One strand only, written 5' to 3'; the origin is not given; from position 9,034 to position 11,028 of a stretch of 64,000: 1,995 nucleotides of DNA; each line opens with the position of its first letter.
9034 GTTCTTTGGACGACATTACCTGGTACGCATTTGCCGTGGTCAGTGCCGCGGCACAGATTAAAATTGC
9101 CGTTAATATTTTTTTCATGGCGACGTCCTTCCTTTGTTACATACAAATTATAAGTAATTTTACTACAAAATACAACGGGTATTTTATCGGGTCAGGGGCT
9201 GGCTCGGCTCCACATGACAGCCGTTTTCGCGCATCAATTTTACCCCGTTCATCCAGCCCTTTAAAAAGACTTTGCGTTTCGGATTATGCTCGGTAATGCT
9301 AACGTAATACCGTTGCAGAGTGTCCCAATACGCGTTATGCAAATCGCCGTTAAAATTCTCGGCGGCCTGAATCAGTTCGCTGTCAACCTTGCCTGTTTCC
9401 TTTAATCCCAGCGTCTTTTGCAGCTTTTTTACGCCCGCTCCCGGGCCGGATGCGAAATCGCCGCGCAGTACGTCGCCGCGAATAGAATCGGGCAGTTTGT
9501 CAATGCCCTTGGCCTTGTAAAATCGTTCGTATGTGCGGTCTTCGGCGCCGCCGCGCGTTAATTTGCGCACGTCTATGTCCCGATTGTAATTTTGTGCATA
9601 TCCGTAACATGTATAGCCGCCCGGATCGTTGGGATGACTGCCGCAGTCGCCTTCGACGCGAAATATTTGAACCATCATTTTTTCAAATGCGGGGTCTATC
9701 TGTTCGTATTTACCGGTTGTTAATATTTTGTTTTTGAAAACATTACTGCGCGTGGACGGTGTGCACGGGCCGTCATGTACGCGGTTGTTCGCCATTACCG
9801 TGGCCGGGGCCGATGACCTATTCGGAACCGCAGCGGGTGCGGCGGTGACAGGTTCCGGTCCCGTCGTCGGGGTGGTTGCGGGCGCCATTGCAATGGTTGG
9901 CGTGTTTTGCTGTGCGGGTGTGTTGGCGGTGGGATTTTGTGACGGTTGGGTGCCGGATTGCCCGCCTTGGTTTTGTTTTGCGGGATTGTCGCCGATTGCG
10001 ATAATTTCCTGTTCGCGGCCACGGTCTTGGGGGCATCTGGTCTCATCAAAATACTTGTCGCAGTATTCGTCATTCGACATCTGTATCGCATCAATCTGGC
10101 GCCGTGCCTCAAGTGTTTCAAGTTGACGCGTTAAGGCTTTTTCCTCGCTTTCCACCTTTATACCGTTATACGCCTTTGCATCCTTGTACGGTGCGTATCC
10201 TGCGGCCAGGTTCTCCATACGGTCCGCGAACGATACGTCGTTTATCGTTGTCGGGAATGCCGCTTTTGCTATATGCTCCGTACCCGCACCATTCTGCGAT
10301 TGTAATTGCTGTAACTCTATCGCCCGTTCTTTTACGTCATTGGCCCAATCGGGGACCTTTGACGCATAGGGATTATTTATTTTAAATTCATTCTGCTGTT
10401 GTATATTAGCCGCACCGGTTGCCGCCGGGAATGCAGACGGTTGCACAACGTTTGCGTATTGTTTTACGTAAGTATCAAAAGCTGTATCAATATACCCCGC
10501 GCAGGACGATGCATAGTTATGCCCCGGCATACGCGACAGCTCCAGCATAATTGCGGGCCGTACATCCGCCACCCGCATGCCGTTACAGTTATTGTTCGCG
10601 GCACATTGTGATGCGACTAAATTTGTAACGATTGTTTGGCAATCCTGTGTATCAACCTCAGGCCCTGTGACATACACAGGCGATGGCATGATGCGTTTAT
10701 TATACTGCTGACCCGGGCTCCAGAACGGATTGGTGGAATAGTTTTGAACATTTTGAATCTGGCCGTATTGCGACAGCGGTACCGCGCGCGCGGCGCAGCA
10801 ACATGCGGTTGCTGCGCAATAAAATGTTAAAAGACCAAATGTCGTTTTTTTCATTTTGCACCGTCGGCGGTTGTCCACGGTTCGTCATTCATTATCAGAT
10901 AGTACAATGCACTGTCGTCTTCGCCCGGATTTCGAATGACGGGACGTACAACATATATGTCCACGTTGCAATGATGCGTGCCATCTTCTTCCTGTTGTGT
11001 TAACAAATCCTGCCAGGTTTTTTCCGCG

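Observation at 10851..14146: Two paralogous secreted proteins with a signal peptide, acidic domain, buried hydrophobic Gly/Ala segment and Lys/Arg-rich helical domain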

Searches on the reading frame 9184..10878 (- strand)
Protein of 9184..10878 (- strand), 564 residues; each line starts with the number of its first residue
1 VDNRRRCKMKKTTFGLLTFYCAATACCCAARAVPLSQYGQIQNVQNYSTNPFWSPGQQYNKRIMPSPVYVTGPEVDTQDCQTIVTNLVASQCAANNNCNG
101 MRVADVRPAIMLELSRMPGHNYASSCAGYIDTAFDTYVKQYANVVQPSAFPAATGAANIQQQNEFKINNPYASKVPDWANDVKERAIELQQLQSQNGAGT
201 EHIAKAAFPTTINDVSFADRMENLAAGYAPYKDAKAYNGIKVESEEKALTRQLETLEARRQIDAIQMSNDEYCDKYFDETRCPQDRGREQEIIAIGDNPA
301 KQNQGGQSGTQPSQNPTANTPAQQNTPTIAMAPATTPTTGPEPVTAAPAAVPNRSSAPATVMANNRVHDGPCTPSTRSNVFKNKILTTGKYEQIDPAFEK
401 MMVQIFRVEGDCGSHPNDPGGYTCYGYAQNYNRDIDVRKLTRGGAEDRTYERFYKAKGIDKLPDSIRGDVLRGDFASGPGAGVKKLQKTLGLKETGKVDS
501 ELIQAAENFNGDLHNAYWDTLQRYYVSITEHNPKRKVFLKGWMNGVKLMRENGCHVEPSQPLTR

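Call 3: search_protein_families(library=pfam, proteins=[window:9184-10878:-], max_evalue=1)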
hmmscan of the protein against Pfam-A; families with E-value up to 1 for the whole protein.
window:9184-10878:- (564 aa): 3 families
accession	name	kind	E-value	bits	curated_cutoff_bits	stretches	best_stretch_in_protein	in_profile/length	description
PF05838.17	Glyco_hydro_108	-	3.5e-09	37.5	21.2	1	404-470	3-77/85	Glycosyl hydrolase 108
PF09374.15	PG_binding_3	-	6.7e-05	23.4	24.6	1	483-544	3-73/76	Predicted Peptidoglycan domain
PF01471.23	PG_binding_1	-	0.027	15.1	23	1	480-505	31-56/57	Putative peptidoglycan binding domain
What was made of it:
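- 9184..10854 (-): Gene X'-GH108, 556 aa from the likely start. Layout: X-like N-half, Pro/Thr/Gln linker, GH108 muramidase, PG_binding_3. Pfam GH108 at 37.5 bits (cut-off 21.2), and PG_binding_3 at 23.4 bits, just below its 24.6-bit cut-off (call 3).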

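Call 4: search_protein_families(library=ncbifam, proteins=[window:9184-10878:-], max_evalue=1)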
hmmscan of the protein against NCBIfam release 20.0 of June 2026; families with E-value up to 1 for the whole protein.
window:9184-10878:- (564 aa): 1 family
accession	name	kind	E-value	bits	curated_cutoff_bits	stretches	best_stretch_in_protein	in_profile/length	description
NF040573.1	holin_dep_muram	equivalog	1.5e-05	24.9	240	1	400-536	3-160/200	holin-associated N-acetylmuramidase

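Call 8: search_protein_families(library=phrogs, proteins=[window:9184-10878:-], max_evalue=0.1)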
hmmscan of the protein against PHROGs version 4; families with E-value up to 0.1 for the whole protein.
window:9184-10878:- (564 aa): 2 families
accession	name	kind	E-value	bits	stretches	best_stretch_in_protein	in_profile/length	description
phrog_315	-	lysis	2.4e-28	100.1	1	346-553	288-491/677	endolysin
phrog_12853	-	unknown function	0.00012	23.5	1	398-503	3-116/131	-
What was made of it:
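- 9184..10854 (-): PHROG endolysin family at 2.4e-28 (call 8).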

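Call 9: search_protein_families(library=padloc, proteins=[window:9184-10878:-], max_evalue=0.1)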
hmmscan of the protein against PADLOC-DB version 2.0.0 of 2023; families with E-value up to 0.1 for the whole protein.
window:9184-10878:- (564 aa): 0 families
